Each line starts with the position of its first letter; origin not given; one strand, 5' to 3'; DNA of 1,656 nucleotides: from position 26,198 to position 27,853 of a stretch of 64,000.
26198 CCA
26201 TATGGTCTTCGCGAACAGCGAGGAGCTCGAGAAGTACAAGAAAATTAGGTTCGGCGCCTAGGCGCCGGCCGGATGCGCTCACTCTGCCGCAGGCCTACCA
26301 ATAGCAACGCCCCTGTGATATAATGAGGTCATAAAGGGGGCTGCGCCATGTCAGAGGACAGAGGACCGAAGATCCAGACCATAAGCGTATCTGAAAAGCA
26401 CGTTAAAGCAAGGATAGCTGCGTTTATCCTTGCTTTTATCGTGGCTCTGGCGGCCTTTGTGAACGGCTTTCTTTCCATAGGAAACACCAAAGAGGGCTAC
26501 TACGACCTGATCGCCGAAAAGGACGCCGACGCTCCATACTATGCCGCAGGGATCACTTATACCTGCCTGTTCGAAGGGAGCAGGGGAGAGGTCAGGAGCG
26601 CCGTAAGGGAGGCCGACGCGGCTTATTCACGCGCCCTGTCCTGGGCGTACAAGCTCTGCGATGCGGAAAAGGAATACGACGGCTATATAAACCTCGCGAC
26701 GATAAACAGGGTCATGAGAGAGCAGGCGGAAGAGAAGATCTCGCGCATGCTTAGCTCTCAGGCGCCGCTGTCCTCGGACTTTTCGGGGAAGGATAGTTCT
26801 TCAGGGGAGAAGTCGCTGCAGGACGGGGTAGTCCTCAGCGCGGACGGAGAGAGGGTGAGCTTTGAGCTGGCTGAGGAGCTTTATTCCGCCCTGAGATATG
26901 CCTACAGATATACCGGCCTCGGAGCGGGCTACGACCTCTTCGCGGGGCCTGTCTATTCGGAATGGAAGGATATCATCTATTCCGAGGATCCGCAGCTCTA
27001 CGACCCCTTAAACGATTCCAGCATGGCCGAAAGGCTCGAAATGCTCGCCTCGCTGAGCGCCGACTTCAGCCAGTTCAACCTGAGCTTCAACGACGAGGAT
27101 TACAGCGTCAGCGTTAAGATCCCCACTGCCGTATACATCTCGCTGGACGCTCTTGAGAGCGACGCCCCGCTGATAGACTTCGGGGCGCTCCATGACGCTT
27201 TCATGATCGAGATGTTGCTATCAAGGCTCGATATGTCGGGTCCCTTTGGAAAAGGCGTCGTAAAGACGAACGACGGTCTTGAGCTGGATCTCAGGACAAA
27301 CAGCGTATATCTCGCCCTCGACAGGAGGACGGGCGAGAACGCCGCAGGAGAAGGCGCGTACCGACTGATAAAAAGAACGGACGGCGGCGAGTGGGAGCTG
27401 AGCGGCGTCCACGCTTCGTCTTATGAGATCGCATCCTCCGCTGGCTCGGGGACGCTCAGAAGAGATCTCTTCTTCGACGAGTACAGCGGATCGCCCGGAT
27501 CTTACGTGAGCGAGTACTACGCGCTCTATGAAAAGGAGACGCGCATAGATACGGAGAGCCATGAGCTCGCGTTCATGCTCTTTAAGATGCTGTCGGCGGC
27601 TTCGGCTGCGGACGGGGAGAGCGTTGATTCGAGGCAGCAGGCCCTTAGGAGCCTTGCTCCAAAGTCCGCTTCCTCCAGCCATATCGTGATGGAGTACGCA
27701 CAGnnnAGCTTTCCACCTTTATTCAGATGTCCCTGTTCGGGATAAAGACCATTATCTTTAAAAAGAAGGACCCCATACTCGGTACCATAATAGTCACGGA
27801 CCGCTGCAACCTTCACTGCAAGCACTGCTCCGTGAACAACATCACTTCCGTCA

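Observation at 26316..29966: Translationally coupled cassette: membrane-anchored unknown protein plus HpnH-like radical SAM enzyme plus HemN-like class C radical SAM protein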

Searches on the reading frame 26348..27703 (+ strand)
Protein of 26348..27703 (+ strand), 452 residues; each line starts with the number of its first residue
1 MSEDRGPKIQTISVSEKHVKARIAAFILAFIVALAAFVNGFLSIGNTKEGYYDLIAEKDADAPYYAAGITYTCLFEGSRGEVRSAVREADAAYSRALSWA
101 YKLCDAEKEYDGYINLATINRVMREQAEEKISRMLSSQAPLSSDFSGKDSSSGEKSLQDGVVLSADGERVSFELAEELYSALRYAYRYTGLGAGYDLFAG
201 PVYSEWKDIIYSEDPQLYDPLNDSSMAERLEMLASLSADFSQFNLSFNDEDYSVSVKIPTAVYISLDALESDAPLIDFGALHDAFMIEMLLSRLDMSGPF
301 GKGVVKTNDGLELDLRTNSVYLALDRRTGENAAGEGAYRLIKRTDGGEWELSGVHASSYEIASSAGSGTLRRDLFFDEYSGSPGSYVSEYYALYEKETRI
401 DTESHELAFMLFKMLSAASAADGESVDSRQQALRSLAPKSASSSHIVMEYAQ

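Call 3: search_protein_families(library=pfam, proteins=[window:26348-27703:+], max_evalue=0.1)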
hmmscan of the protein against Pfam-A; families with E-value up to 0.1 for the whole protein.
window:26348-27703:+ (452 aa): 0 families

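Call 4: search_protein_families(library=ncbifam, proteins=[window:26348-27703:+], max_evalue=0.1)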
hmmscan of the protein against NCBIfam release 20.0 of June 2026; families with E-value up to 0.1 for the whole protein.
window:26348-27703:+ (452 aa): 0 families

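Call 5: find_homologous_proteins(query=window:26348-27703:+)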
Query window:26348-27703:+ (452 aa): 1 proteins with E <= 0.001 among 8000 candidates.
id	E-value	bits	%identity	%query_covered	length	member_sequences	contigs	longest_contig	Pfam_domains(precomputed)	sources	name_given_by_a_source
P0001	2.8e-288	974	100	100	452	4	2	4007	-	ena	-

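Call 19: search_protein_representatives(protein=window:26348-27703:+)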
Query: 452 residues. Proteins with E-value up to 0.001 (for the whole library): 349; up to 1e-10: 208; up to 1e-30: 69. The best 150 are listed.
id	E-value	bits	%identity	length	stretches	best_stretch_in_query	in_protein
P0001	8.8e-289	973.5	100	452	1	1-452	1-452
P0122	1.0e-58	215.7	42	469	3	9-263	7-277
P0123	9.3e-48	179.6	39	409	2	11-124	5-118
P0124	6.6e-45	170.3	41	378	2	12-125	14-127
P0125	2.0e-43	165.4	40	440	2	12-125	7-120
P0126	2.2e-43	165.2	38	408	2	10-125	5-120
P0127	2.6e-43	165.0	41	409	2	12-119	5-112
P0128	2.9e-42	161.6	37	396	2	9-125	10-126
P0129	9.9e-42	159.8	38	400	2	11-123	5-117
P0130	4.7e-41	157.6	39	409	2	11-122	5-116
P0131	4.1e-39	151.2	36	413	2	5-125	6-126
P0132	4.2e-39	151.1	41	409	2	11-129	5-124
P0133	1.6e-38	149.2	36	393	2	173-317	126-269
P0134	3.7e-38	148.0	41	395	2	167-316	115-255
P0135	6.4e-38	147.2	40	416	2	174-314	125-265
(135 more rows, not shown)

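Call 33: search_protein_families(library=padloc, proteins=[window:26348-27703:+], max_evalue=0.01)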
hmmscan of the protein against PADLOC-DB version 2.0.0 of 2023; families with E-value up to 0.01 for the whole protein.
window:26348-27703:+ (452 aa): 0 families

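Call 42: find_encoding_contigs(protein=P0122, flank=5000, max_places=2)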
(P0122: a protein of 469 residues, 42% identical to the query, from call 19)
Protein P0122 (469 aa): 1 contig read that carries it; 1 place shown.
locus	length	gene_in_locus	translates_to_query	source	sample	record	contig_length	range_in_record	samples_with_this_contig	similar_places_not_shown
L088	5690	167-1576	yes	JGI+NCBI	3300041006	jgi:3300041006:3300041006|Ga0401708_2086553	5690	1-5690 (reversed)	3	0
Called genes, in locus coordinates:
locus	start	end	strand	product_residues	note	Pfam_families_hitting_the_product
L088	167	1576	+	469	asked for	-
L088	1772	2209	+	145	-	PF01476:LysM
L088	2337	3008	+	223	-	PF04140:ICMT, PF04191:PEMT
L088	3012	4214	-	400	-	PF11258:DUF3048, PF17479:DUF3048_C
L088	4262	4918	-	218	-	PF00657:Lipase_GDSL, PF13472:Lipase_GDSL_2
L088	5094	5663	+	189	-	PF08876:DUF1836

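Call 60: search_solved_structures(query=A5, max_evalue=1)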
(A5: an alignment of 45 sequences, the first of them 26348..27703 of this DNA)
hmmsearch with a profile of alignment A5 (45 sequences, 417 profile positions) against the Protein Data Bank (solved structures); distinct sequences matched with E-value up to 1: 1.
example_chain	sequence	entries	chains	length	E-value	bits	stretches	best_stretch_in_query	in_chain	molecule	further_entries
6j0f_A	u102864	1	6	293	0.87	11.5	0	119-161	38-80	Pvc16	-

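Call 61: search_protein_families(library=pfam, alignment_id=A5, max_evalue=0.01)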
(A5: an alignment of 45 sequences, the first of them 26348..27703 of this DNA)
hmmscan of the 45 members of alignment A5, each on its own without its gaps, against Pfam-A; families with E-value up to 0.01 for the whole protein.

A. member 1, window:26348-27703:+ (452 aa): 0 families

B. families by the number of members that match (of 45 scanned): 3 families
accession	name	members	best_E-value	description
PF02424.20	ApbE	13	2.7e-07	ApbE family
PF17168.10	DUF5127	1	0.0045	Domain of unknown function (DUF5127)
PF04850.18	Baculo_E66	1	0.0089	Baculovirus E66 occlusion-derived virus envelope protein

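Call 80: find_encoding_contigs(protein=P0123, flank=5000, max_places=2)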
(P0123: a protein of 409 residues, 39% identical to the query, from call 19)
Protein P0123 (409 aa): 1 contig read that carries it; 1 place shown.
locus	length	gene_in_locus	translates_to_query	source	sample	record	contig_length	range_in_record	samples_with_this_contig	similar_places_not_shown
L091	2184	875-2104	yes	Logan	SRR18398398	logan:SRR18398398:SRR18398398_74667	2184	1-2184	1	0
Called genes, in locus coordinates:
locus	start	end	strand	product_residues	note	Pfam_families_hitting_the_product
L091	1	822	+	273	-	?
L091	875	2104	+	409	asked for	PF02424:ApbE (weak)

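Call 100: find_encoding_contigs(protein=P0125, flank=5000, max_places=2)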
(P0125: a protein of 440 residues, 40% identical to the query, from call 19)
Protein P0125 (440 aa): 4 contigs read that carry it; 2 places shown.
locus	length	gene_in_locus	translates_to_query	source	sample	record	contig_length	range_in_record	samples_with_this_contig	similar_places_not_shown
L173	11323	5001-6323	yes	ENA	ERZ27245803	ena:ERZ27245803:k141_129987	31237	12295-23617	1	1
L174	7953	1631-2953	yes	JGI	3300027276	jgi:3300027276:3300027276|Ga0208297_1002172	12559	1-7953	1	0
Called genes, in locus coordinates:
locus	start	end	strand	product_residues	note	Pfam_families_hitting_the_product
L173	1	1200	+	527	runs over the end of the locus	PF00528:BPD_transp_1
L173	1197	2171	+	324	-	PF12911:OppC_N, PF00528:BPD_transp_1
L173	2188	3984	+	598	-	PF00005:ABC_tran, PF13304:AAA_21 (faint), PF00005:ABC_tran, PF08352:oligo_HPY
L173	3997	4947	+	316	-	PF00005:ABC_tran, PF08352:oligo_HPY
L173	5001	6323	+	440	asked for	-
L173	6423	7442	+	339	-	PF01381:HTH_3, PF13428:TPR_14 (faint), PF13560:HTH_31 (weak), PF07719:TPR_2 (faint), PF13432:TPR_16 (faint), PF14559:TPR_19 (faint), PF13431:TPR_17 (faint), PF13424:TPR_12 (weak), +2 more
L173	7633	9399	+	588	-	PF00664:ABC_membrane, PF00005:ABC_tran, PF02463:SMC_N (faint)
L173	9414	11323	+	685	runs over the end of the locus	PF00664:ABC_membrane, PF00005:ABC_tran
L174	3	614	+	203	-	?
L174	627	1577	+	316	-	PF00005:ABC_tran, PF08352:oligo_HPY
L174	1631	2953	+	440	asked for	-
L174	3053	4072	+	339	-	PF01381:HTH_3, PF13428:TPR_14 (faint), PF13560:HTH_31 (weak), PF07719:TPR_2 (faint), PF13432:TPR_16 (faint), PF14559:TPR_19 (faint), PF13431:TPR_17 (faint), PF13424:TPR_12 (weak), +2 more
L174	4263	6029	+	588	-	PF00664:ABC_membrane, PF00005:ABC_tran, PF02463:SMC_N (faint)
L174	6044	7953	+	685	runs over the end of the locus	PF00664:ABC_membrane, PF00005:ABC_tran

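Call 101: find_encoding_contigs(protein=P0131, flank=5000, max_places=2)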
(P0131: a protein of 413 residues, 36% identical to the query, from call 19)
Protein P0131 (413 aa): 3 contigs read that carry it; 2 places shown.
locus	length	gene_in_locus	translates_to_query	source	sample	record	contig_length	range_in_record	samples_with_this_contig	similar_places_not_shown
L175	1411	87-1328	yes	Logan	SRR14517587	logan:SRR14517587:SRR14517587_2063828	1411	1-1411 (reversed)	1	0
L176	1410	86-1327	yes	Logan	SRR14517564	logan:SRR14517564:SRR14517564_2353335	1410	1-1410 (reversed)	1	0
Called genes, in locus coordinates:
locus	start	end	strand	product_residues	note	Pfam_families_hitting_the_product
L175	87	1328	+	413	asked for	-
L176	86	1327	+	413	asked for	-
